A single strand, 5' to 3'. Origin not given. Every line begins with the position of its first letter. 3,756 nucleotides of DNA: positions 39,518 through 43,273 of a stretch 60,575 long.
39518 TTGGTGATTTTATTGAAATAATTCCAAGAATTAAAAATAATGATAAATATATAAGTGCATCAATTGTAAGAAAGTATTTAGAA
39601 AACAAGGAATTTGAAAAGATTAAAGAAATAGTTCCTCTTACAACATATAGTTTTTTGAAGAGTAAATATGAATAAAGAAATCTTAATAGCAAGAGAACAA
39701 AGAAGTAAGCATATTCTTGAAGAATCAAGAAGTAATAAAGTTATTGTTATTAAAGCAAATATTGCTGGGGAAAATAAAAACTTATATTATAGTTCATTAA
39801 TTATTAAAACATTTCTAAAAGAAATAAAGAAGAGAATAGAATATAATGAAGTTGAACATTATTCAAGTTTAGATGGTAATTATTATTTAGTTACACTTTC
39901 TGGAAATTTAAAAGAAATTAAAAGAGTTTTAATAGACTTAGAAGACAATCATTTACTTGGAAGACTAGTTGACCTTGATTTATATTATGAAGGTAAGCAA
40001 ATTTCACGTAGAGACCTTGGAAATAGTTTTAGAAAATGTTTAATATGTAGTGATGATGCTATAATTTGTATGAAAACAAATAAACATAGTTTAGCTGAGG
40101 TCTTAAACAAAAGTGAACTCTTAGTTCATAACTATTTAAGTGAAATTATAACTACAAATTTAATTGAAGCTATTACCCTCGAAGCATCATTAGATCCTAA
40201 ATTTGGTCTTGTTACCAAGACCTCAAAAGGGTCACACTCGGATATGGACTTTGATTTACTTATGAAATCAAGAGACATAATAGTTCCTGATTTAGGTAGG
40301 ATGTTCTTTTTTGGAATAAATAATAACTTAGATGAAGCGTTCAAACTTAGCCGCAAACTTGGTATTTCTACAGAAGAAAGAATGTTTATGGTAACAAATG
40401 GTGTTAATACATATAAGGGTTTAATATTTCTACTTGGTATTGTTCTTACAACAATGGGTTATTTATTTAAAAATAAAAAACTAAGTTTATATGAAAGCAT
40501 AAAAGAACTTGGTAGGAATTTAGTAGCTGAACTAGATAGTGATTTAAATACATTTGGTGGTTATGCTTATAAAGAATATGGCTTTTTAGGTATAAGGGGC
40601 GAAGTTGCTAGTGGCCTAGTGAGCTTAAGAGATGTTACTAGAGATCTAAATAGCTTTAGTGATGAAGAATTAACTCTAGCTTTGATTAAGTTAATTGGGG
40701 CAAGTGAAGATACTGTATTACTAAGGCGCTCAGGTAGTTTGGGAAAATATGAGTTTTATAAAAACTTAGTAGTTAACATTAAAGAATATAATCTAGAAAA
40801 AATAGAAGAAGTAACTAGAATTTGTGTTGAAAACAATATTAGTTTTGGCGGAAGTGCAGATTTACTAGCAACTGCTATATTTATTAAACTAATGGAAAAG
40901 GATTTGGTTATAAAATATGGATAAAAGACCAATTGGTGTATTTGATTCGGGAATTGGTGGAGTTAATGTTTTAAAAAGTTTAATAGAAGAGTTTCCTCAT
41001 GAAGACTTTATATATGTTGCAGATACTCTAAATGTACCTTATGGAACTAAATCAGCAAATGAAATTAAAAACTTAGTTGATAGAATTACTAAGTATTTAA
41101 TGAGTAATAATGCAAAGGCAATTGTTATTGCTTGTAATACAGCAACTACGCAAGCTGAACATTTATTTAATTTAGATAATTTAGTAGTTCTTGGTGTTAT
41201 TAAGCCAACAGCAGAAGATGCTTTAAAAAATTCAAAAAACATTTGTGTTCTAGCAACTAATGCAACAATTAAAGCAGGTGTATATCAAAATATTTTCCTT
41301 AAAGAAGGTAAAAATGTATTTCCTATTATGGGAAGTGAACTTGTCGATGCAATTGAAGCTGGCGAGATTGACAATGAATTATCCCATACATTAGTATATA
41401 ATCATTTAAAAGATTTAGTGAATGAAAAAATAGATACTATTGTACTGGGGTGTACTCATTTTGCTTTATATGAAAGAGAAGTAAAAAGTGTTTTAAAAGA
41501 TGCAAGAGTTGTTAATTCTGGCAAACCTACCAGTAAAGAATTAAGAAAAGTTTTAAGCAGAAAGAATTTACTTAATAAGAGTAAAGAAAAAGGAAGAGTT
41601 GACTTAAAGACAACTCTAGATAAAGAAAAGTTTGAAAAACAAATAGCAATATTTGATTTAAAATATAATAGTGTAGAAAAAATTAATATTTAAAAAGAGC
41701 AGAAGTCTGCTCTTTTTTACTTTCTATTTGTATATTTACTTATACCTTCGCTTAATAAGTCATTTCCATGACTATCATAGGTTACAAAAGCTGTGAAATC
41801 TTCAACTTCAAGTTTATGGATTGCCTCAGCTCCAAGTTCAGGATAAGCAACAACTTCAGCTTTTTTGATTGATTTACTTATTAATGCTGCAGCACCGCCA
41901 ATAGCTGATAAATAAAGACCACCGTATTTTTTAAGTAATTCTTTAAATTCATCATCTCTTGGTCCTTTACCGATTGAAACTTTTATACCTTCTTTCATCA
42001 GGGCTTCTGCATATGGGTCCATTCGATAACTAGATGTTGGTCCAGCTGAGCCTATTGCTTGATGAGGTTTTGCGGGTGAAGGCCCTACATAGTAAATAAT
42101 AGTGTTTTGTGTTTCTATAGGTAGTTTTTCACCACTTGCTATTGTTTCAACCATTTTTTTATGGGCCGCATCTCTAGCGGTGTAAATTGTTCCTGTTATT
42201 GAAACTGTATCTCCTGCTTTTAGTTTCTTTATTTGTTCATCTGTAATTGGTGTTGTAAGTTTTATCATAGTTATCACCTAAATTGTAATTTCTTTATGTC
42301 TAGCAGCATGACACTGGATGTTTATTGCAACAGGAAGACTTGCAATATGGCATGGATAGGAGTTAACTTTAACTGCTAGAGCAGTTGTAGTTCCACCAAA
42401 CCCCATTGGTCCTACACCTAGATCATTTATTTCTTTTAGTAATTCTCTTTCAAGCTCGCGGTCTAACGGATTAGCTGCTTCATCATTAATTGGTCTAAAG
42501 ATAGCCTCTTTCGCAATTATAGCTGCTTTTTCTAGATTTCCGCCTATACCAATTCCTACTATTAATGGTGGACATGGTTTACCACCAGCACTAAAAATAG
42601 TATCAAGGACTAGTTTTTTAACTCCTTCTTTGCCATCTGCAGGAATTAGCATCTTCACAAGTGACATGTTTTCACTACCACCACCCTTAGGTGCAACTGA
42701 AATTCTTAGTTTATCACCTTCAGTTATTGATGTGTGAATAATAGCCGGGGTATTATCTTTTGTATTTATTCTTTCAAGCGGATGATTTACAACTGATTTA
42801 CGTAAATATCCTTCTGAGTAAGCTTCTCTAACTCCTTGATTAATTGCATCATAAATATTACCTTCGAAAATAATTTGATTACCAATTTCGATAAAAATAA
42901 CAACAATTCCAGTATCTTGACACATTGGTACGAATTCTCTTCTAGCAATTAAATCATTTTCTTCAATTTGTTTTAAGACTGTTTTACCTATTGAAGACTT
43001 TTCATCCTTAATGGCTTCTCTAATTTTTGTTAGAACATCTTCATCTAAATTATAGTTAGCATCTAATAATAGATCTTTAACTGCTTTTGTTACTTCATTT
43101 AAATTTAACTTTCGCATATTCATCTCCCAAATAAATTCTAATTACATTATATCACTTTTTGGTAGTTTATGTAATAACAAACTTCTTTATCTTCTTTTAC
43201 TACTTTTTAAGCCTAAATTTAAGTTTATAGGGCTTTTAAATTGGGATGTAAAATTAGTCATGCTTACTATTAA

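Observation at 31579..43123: Complete B12-dependent methylaspartate pathway for glutamate fermentation in a Mollicutes-like genome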

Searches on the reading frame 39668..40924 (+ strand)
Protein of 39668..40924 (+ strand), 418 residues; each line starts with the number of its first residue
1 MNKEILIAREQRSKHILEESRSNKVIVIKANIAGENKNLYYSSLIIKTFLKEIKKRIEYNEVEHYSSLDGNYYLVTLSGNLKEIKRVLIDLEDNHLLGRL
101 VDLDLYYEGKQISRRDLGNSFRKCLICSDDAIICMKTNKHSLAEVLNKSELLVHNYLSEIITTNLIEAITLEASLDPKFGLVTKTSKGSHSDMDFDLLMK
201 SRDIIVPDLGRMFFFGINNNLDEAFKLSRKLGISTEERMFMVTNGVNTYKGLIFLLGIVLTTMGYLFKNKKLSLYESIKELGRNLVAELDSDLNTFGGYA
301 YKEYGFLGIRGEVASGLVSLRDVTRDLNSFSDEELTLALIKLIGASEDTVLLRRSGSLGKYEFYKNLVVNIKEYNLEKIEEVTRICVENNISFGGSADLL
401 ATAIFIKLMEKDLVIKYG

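Call 3: search_protein_families(library=ncbifam, proteins=[window:39668-40924:+], max_evalue=0.00001)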
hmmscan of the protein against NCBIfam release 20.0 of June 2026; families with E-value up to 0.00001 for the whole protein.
window:39668-40924:+ (418 aa): 6 families
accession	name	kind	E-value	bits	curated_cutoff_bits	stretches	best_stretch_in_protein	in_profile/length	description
TIGR03125.1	citrate_citG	equivalog_domain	1.8e-47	162.1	272.3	1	161-407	3-273/275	triphosphoribosyl-dephospho-CoA synthase CitG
TIGR03132.1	malonate_mdcB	equivalog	7.6e-42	143.7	282.35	1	161-409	4-271/272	triphosphoribosyl-dephospho-CoA synthase MdcB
NF002315.0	PRK01237.1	equivalog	3.4e-33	115.2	280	1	157-413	13-285/291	triphosphoribosyl-dephospho-CoA synthase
TIGR03124.1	citrate_citX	equivalog_domain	3.4e-31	108.4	105.25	1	4-155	5-164/165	citrate lyase holo-[acyl-carrier protein] synthase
NF002383.0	PRK01392.1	subfamily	9.9e-24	83.8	158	1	4-156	17-179/185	citrate lyase holo-ACP synthase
NF007503.0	PRK10096.1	equivalog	1.8e-19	70.1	477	1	168-406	28-289/292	triphosphoribosyl-dephospho-CoA synthase CitG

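Call 4: search_protein_families(library=pfam, proteins=[window:39668-40924:+], max_evalue=0.00001)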
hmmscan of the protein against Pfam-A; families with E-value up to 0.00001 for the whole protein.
window:39668-40924:+ (418 aa): 2 families
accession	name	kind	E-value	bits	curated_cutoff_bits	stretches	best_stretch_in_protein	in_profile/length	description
PF01874.21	CitG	-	1.7e-41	143.2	27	1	165-406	4-283/284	ATP:dephospho-CoA triphosphoribosyl transferase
PF03802.19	CitX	-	1.7e-33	116.1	25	1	3-155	4-164/165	Apo-citrate lyase phosphoribosyl-dephospho-CoA transferase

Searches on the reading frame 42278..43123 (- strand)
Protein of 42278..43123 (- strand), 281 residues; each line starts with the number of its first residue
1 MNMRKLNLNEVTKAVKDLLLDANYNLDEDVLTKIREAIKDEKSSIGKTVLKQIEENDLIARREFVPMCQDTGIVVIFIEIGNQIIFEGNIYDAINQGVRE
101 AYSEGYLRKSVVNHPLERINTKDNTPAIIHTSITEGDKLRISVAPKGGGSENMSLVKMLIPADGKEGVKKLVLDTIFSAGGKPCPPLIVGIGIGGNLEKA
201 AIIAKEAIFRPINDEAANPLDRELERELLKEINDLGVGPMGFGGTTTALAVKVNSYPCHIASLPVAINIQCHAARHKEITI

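Call 8: search_protein_families(library=ncbifam, proteins=[window:42278-43123:-], max_evalue=0.00001)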
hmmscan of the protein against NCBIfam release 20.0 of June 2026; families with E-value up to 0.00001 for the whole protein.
window:42278-43123:- (281 aa): 6 families
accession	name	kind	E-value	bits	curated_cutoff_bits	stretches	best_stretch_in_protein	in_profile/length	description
NF004885.0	PRK06246.1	equivalog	4.8e-122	406.5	276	1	3-281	1-279/279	fumarate hydratase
TIGR00722.1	ttdA_fumA_fumB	subfamily_domain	4e-99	331.2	100.65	1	11-280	1-272/273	hydrolyase, tartrate alpha subunit/fumarate domain protein, Fe-S type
NF006084.0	PRK08230.1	equivalog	8e-53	179.4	365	1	8-280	11-286/303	L(+)-tartrate dehydratase subunit alpha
NF011919.0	PRK15390.1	equivalog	5.5e-25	87.6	1105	1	8-276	44-323/548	class I fumarate hydratase FumA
NF011920.0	PRK15391.1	subfamily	8.1e-25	87.1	1094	1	12-276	48-323/548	class I fumarate hydratase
NF011921.0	PRK15392.1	equivalog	1.3e-24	86.7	1060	1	10-276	45-322/550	class I fumarate hydratase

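Call 50: search_solved_structures(query=window:42278-43123:-, max_evalue=1e-10)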
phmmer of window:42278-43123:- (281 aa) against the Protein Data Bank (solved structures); distinct sequences matched with E-value up to 1e-10: 8.
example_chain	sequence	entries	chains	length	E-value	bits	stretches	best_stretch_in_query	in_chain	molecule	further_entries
7xky_A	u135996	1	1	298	1.7e-63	217.9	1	11-276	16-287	Fumarate hydratase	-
6mso_A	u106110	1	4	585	6.4e-21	78.3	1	24-276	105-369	fumarate hydratase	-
6uq8_A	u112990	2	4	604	4.7e-14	55.8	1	17-275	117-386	Fumarate hydratase 2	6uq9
6uqb_A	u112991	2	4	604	4.7e-14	55.8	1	17-275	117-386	Fumarate hydratase 2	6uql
5l2r_A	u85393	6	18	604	4.7e-14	55.8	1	17-275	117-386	Fumarate hydratase | fumarate hydratase 2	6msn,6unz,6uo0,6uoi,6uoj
6up9_A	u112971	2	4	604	4.7e-14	55.8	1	17-275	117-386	Fumarate hydratase 2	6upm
6uqm_A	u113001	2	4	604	1.8e-13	53.9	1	17-275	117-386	Fumarate hydratase 2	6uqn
6upo_A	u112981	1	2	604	1.2e-12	51.2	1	17-275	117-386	Fumarate hydratase 2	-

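Call 52: search_protein_families(library=pfam, proteins=[window:42278-43123:-], max_evalue=0.001)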
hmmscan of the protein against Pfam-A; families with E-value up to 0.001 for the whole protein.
window:42278-43123:- (281 aa): 1 family
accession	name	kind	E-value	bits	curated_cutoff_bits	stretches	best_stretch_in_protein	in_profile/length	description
PF05681.19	Fumerase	-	1e-113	379.6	25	1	13-279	2-269/270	Fumarate hydratase (Fumerase)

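Call 53: find_encoding_contigs(protein=window:42278-43123:-, flank=10000, max_places=5)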
Protein window:42278-43123:- (281 aa): no gene with exactly this product is on record in the collection.
